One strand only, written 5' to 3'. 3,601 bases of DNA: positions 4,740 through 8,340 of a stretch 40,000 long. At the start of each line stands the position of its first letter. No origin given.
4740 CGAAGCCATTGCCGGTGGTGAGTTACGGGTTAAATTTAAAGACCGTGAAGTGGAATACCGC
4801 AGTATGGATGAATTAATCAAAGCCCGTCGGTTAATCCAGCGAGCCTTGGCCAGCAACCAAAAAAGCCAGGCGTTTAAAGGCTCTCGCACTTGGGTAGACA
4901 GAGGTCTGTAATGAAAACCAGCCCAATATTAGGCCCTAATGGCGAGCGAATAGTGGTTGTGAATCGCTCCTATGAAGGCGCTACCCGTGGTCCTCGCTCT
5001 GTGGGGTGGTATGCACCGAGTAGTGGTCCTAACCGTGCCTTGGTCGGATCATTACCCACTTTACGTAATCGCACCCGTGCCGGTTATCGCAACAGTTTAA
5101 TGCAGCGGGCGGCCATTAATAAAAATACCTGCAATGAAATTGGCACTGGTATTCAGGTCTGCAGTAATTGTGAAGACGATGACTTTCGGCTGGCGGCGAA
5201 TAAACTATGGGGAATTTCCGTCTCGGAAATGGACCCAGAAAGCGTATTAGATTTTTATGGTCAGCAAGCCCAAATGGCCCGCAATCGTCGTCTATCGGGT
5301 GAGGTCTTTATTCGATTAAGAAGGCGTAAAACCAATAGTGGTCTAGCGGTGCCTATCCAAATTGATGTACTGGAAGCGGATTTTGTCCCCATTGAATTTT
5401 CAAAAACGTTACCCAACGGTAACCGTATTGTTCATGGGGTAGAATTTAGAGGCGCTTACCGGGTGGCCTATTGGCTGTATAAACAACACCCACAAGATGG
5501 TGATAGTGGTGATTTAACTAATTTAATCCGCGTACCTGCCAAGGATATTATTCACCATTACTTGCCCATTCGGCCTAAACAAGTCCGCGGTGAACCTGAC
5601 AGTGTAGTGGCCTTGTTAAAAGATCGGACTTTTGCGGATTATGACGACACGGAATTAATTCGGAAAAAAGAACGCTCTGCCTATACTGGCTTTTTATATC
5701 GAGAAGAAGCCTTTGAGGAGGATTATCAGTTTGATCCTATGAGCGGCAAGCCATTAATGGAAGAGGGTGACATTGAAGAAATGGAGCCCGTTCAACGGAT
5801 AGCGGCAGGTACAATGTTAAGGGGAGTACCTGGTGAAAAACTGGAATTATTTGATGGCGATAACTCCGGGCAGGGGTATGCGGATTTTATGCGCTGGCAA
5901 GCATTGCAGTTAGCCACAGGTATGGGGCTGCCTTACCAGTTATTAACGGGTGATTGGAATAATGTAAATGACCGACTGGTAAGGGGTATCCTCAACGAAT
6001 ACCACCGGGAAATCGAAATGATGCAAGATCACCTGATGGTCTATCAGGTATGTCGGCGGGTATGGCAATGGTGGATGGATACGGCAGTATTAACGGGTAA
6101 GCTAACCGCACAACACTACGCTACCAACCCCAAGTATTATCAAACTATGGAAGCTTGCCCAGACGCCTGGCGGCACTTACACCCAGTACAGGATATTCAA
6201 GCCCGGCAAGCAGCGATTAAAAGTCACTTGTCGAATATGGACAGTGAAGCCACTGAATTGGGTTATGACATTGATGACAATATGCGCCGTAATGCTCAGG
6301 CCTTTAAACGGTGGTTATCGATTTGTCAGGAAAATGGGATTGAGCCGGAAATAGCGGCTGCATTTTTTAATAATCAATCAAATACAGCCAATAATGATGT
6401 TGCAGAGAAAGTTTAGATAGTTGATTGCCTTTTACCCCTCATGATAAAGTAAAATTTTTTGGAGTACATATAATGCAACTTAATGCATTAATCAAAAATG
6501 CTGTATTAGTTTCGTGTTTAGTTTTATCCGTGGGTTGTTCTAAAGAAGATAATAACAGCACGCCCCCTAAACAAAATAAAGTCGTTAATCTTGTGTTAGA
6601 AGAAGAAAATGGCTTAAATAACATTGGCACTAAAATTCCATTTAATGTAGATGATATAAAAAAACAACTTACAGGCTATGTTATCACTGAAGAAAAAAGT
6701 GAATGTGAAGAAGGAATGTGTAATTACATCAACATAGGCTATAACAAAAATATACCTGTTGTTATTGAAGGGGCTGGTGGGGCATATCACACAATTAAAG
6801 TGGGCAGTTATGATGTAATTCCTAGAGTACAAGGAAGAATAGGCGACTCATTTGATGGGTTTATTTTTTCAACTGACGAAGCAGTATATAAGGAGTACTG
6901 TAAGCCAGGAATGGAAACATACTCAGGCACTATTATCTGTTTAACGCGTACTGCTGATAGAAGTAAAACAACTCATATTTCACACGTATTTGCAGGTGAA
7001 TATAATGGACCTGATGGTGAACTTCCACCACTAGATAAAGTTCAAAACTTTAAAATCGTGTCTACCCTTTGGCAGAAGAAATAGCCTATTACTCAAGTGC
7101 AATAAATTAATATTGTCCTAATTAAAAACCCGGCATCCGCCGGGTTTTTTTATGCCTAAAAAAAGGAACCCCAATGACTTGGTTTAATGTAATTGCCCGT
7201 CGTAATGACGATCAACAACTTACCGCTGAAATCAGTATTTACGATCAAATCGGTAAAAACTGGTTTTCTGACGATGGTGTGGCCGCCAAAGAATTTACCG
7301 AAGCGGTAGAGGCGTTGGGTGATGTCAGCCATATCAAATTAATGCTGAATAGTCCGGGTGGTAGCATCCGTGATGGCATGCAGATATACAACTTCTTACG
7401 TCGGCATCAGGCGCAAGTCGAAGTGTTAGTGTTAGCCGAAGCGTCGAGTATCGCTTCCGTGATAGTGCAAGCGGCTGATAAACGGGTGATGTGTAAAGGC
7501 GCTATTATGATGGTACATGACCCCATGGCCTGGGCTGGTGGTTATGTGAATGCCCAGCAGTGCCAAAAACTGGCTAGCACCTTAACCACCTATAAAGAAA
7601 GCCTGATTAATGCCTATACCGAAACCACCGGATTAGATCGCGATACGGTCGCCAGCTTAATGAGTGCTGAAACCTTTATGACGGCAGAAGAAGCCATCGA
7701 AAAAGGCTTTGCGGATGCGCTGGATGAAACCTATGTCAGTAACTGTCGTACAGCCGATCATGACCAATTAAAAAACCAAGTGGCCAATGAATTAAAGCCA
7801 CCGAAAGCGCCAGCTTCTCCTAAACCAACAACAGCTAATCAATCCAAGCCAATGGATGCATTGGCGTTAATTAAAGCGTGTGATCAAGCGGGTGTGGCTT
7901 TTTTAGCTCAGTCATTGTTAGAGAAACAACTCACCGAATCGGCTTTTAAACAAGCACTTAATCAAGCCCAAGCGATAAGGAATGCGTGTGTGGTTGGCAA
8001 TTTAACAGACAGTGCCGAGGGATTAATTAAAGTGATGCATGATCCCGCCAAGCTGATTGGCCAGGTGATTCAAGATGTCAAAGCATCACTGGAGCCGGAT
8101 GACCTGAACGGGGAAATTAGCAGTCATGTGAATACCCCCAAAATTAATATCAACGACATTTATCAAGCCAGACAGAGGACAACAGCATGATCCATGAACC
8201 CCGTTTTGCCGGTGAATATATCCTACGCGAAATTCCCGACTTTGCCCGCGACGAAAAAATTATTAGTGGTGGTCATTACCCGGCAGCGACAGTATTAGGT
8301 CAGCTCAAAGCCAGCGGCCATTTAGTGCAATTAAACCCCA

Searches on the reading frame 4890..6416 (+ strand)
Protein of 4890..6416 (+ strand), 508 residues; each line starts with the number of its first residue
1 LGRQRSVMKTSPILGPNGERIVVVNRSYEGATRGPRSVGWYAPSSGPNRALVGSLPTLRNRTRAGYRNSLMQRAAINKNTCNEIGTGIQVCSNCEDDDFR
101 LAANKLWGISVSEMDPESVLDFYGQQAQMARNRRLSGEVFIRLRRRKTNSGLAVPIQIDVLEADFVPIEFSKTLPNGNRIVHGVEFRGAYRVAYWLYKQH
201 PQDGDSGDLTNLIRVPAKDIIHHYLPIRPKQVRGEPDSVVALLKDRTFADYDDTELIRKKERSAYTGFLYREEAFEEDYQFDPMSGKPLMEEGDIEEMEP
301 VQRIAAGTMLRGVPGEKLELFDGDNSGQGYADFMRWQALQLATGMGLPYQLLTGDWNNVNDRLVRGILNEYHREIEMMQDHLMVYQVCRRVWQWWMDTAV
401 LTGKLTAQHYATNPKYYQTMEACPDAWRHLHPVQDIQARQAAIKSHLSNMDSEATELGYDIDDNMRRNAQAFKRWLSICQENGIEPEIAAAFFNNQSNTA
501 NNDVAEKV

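Call 8: search_protein_families(library=phrogs, proteins=[window:4890-6416:+], max_evalue=0.001)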
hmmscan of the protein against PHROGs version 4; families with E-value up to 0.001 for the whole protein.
window:4890-6416:+ (508 aa): 2 families
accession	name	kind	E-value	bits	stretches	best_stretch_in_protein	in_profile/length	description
phrog_21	-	head and packaging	5.3e-69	234.2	1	24-498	38-518/1362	portal protein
phrog_537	-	head and packaging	3.9e-27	96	1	295-487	19-207/233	portal protein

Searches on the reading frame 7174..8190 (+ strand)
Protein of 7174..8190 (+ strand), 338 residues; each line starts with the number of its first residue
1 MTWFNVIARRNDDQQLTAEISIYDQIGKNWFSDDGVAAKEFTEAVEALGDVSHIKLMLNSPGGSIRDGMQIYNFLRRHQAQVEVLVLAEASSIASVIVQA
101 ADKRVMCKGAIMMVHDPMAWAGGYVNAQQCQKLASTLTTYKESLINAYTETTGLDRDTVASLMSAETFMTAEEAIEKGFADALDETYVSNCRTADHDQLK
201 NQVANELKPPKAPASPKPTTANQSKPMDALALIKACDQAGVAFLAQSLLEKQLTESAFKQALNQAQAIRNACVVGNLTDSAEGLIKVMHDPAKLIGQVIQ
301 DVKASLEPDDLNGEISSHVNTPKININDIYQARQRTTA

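Call 8: search_protein_families(library=phrogs, proteins=[window:7174-8190:+], max_evalue=0.001)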
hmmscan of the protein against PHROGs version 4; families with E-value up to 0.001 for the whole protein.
window:7174-8190:+ (338 aa): 14 families
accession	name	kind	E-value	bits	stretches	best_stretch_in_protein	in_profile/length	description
phrog_94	-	head and packaging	5.7e-58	198.9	1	14-280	77-354/622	head maturation protease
phrog_133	-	head and packaging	1.4e-53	183.6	1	2-271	8-256/668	head maturation protease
phrog_3348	-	unknown function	6.5e-53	181.4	1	2-335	23-377/386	-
phrog_2976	-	head and packaging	2.3e-49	170.1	1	2-230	7-232/394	head maturation protease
phrog_1684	-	head and packaging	4.2e-46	158.7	1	18-240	41-250/284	head maturation protease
phrog_53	-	head and packaging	4.8e-26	93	1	18-250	77-341/583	head maturation protease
phrog_13984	-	unknown function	2.6e-19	70.6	1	11-113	25-122/123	-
phrog_20705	-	head and packaging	6.8e-16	58.7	1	56-185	215-347/690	virion structural protein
phrog_33547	-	unknown function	2.5e-10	40.9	1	49-181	29-156/357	-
phrog_23753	-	head and packaging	3.9e-10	40.8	1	53-190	43-178/298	head maturation protease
phrog_1827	-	other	5e-10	40.1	1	50-175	51-174/202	ATP-dependent protease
phrog_11747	-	unknown function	4.4e-08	33.7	1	39-130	50-143/290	-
phrog_5410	-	other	2.4e-07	31.3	1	53-199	57-201/323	ATP-dependent protease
phrog_26024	-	other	0.00027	21.4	1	56-116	67-127/202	protease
